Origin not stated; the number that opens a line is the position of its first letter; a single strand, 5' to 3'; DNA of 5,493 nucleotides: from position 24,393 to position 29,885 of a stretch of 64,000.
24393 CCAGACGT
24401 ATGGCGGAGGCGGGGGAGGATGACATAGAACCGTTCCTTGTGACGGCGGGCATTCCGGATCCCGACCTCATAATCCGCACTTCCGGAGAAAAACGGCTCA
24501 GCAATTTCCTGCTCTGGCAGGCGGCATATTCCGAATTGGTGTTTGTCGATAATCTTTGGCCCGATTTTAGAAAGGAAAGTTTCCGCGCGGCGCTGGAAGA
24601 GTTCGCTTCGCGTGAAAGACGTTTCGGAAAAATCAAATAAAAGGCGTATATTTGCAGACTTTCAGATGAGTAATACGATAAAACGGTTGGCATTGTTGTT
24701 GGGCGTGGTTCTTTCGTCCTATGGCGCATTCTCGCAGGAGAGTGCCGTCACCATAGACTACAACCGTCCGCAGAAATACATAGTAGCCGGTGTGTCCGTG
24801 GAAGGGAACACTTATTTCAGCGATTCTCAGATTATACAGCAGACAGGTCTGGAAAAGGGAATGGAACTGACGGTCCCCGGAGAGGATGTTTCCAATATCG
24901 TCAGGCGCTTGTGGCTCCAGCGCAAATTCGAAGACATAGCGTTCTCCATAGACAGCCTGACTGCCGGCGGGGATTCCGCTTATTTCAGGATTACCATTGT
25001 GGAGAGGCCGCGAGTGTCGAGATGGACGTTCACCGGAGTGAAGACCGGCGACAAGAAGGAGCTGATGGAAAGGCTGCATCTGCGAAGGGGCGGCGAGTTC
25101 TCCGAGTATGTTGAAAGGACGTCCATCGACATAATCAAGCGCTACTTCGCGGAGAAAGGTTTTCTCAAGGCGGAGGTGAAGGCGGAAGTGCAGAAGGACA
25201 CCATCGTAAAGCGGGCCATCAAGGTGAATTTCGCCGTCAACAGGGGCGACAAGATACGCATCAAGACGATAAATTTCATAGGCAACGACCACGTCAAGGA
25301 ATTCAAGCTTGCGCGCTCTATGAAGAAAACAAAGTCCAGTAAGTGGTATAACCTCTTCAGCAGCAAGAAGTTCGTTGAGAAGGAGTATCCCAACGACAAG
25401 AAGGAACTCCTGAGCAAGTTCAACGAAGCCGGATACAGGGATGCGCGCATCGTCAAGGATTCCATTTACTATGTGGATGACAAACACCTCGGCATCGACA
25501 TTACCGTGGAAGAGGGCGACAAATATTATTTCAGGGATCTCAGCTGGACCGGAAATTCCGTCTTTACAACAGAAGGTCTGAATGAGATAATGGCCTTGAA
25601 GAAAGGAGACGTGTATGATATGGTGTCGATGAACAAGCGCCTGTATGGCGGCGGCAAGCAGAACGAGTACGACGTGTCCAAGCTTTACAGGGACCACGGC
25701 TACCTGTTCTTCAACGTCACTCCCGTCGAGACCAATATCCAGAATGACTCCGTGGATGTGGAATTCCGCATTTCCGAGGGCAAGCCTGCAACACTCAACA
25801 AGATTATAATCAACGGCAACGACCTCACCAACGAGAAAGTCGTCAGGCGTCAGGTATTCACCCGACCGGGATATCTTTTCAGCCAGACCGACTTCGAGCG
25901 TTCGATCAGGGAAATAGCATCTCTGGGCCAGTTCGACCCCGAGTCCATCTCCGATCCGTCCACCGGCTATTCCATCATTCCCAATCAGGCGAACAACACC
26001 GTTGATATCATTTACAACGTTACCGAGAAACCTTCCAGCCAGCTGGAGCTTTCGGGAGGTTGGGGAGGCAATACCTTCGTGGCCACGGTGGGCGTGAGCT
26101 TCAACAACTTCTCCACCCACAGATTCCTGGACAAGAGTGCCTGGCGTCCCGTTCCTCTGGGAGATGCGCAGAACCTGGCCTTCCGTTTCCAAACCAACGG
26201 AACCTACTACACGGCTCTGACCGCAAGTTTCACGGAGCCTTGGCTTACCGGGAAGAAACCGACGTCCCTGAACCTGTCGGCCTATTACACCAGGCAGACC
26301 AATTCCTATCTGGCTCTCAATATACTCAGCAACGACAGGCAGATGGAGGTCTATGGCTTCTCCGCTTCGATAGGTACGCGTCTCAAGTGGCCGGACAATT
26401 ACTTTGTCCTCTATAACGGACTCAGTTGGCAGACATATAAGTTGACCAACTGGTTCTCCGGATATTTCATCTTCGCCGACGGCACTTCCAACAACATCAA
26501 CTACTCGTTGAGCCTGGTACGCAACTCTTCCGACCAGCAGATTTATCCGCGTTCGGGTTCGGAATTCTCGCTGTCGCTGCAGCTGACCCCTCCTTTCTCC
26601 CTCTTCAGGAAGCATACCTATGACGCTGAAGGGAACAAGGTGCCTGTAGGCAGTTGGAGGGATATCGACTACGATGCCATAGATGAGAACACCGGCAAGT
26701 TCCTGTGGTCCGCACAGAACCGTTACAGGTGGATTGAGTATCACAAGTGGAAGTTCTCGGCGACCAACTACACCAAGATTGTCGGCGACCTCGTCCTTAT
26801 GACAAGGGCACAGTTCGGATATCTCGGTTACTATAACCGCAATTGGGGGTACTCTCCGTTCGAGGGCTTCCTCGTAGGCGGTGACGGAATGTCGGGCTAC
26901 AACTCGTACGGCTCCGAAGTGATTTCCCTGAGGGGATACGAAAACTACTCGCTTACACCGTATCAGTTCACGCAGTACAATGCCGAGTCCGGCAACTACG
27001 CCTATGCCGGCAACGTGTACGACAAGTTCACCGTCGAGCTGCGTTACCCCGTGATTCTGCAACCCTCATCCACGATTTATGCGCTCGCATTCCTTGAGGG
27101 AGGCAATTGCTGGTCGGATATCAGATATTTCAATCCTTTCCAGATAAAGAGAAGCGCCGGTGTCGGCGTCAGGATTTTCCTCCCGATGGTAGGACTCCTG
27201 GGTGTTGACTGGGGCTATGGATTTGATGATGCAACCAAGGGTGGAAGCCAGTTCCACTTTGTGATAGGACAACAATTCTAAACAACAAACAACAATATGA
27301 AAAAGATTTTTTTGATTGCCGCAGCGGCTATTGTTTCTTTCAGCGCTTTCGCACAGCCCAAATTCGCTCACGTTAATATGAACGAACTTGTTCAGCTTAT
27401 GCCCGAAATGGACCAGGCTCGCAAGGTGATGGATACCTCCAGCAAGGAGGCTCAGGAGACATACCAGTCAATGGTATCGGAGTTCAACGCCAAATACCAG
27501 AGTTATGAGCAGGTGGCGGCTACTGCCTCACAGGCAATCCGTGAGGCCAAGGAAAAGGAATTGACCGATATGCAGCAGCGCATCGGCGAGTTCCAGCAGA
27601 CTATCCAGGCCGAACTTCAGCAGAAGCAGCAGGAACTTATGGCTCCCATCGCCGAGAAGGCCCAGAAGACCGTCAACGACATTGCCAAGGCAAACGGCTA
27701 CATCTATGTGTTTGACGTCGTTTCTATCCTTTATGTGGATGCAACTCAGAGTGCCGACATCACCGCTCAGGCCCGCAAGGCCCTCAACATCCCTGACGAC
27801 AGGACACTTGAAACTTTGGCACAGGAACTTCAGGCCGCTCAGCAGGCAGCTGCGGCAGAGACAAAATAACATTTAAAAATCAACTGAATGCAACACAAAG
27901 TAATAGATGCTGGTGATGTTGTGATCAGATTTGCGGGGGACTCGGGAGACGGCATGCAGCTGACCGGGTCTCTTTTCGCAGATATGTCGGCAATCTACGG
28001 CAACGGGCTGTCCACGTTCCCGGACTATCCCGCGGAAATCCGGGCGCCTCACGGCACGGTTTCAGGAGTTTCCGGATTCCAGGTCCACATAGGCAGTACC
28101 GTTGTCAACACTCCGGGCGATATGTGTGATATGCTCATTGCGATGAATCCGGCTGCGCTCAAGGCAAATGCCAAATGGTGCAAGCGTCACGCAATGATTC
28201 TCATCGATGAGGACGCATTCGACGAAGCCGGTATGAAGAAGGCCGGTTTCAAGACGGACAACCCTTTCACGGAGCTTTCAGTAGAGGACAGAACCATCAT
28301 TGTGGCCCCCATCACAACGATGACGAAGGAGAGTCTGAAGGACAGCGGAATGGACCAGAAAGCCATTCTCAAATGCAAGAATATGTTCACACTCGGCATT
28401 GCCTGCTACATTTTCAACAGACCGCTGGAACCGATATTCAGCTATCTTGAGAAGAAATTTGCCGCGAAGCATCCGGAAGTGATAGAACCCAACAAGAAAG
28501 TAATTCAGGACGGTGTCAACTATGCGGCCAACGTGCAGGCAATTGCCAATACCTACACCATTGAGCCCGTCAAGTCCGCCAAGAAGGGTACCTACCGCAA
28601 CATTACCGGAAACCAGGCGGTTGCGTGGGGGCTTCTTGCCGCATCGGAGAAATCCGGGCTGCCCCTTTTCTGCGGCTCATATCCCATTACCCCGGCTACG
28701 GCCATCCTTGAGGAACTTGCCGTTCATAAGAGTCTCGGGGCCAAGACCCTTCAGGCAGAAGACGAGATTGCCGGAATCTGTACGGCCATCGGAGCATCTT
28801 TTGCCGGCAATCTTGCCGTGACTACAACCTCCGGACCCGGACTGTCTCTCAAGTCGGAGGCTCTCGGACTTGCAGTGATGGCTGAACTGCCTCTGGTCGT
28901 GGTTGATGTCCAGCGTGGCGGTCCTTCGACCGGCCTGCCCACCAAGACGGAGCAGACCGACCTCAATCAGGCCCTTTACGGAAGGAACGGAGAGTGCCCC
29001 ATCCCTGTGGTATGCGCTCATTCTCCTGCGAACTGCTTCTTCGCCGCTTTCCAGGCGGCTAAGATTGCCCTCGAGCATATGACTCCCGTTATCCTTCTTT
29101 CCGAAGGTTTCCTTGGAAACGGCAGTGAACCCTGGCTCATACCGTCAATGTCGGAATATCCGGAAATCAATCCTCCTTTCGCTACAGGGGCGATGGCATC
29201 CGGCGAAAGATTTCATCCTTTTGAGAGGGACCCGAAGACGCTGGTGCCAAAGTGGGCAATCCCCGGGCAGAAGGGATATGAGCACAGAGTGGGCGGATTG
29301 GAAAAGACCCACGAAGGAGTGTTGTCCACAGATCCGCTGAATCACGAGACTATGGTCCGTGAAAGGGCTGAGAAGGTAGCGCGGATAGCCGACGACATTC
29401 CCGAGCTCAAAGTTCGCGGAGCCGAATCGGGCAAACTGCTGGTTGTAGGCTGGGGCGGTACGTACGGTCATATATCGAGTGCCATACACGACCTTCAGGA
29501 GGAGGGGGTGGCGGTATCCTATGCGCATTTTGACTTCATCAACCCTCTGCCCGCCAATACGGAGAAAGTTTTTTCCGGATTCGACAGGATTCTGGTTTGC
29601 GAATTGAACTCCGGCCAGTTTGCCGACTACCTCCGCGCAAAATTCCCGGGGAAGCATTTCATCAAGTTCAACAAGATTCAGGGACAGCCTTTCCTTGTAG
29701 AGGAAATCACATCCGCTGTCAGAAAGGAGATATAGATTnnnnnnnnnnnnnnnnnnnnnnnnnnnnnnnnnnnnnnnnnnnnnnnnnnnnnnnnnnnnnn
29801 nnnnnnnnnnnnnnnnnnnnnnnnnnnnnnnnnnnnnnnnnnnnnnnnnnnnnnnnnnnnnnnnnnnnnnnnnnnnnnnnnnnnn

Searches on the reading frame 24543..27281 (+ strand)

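Call 4: search_protein_families(library=pfam, proteins=[window:24543-27281:+], max_evalue=0.01)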
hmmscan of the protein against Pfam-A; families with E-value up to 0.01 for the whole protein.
window:24543-27281:+ (912 aa): 2 families
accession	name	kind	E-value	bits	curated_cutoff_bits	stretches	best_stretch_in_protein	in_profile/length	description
PF07244.20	POTRA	-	8.6e-37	126.1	21.3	4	328-413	1-79/79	Surface antigen variable number repeat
PF08478.15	POTRA_1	-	0.00062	20.5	23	0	84-107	6-29/69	POTRA domain, FtsQ-type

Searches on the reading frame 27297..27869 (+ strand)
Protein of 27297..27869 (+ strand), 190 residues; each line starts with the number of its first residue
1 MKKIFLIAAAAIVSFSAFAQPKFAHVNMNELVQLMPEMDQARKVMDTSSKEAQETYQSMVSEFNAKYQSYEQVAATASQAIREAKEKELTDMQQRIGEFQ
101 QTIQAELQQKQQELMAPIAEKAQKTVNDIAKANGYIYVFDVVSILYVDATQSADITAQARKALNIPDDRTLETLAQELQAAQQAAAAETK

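Call 4: search_protein_families(library=pfam, proteins=[window:27297-27869:+], max_evalue=0.01)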
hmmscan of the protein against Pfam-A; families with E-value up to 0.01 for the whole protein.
window:27297-27869:+ (190 aa): 2 families
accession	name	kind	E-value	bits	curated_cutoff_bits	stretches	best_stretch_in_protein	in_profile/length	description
PF03938.19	OmpH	-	2.2e-30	106.2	32.4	1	22-162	1-140/141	Outer membrane protein (OmpH-like)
PF08687.16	ASD2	-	0.0071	16.5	26.4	0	28-123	30-128/289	Apx/Shroom domain ASD2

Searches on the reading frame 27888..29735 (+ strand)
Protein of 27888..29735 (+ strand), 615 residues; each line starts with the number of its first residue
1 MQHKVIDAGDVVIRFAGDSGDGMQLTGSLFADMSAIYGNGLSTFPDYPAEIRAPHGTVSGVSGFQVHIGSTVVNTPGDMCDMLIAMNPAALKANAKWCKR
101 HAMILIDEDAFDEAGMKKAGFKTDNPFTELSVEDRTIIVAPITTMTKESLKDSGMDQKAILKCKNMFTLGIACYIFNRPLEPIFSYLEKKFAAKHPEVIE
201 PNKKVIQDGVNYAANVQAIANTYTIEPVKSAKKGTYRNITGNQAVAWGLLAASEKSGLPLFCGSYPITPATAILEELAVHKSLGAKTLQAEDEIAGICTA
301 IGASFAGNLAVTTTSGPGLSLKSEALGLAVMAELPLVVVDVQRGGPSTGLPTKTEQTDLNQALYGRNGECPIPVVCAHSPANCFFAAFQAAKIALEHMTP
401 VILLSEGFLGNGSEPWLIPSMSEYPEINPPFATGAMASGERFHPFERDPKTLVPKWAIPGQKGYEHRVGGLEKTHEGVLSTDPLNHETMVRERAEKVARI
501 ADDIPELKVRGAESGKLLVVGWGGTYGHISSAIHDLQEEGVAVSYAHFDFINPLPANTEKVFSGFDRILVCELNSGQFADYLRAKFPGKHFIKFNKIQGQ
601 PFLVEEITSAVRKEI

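Call 4: search_protein_families(library=pfam, proteins=[window:27888-29735:+], max_evalue=0.01)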
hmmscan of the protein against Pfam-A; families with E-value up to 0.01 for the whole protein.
window:27888-29735:+ (615 aa): 3 families
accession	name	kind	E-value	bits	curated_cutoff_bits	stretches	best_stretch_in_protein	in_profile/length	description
PF01855.24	POR_N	-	3.2e-48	164.9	27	1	261-434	10-183/231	Pyruvate flavodoxin/ferredoxin oxidoreductase, thiamine diP-bdg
PF01558.24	POR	-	2e-23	83.8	27.4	1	20-210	2-172/173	Pyruvate ferredoxin/flavodoxin oxidoreductase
PF17147.9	PFOR_II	-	0.0081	16.9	27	0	517-600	3-95/102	Pyruvate:ferredoxin oxidoreductase core domain II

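Call 5: search_protein_families(library=ncbifam, proteins=[window:27888-29735:+], max_evalue=0.01)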
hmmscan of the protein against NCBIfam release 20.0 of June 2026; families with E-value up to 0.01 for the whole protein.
window:27888-29735:+ (615 aa): 13 families
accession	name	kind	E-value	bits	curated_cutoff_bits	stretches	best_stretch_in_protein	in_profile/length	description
TIGR03710.1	OAFO_sf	subfamily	2.5e-188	627.2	482.75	1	10-610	1-560/561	2-oxoacid:acceptor oxidoreductase subunit alpha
NF006412.0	PRK08659.1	equivalog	3.2e-76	257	411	1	238-613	7-375/378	2-oxoacid:acceptor oxidoreductase subunit alpha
NF041170.1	Oxoac_fdxalpha_Archa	equivalog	9.7e-67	225.7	800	1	142-613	147-621/636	2-oxoacid:ferredoxin oxidoreductase subunit alpha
NF007206.0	PRK09627.1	equivalog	1.4e-61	208.5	579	1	252-612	15-373/375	2-oxoglutarate synthase subunit alpha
NF005507.0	PRK07119.1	subfamily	4.2e-39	134.3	399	1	239-613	7-347/352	3-methyl-2-oxobutanoate dehydrogenase subunit VorB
NF006232.0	PRK08366.1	equivalog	3.1e-14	52.4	646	1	238-344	9-113/394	2-ketoisovalerate ferredoxin oxidoreductase subunit alpha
NF040682.1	PorA_Arch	equivalog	9.3e-13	47.8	550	1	238-343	5-108/387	pyruvate synthase subunit PorA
NF007201.0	PRK09622.1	equivalog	7.6e-09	34.9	590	1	264-409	33-177/405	2-oxoacid:ferredoxin oxidoreductase subunit alpha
NF006233.0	PRK08367.1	equivalog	1.8e-08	33.7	625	1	239-339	7-105/394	pyruvate ferredoxin oxidoreductase subunit alpha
NF045764.1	PhenlGlyoxDHPadG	equivalog_domain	1.2e-06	27.3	700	1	240-344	6-108/398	NADH-dependent phenylglyoxylate dehydrogenase subunit alpha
NF045791.1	OxalOxredalpha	equivalog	0.00013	21.1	500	1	235-327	3-93/395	oxalate oxidoreductase subunit alpha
NF006323.0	PRK08537.1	equivalog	0.0076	15.6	235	0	13-141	5-132/181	2-oxoacid:ferredoxin oxidoreductase subunit gamma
TIGR03845.1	sulfopyru_alph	equivalog_domain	0.0081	16.1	147.95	0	269-404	23-154/160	sulfopyruvate decarboxylase subunit alpha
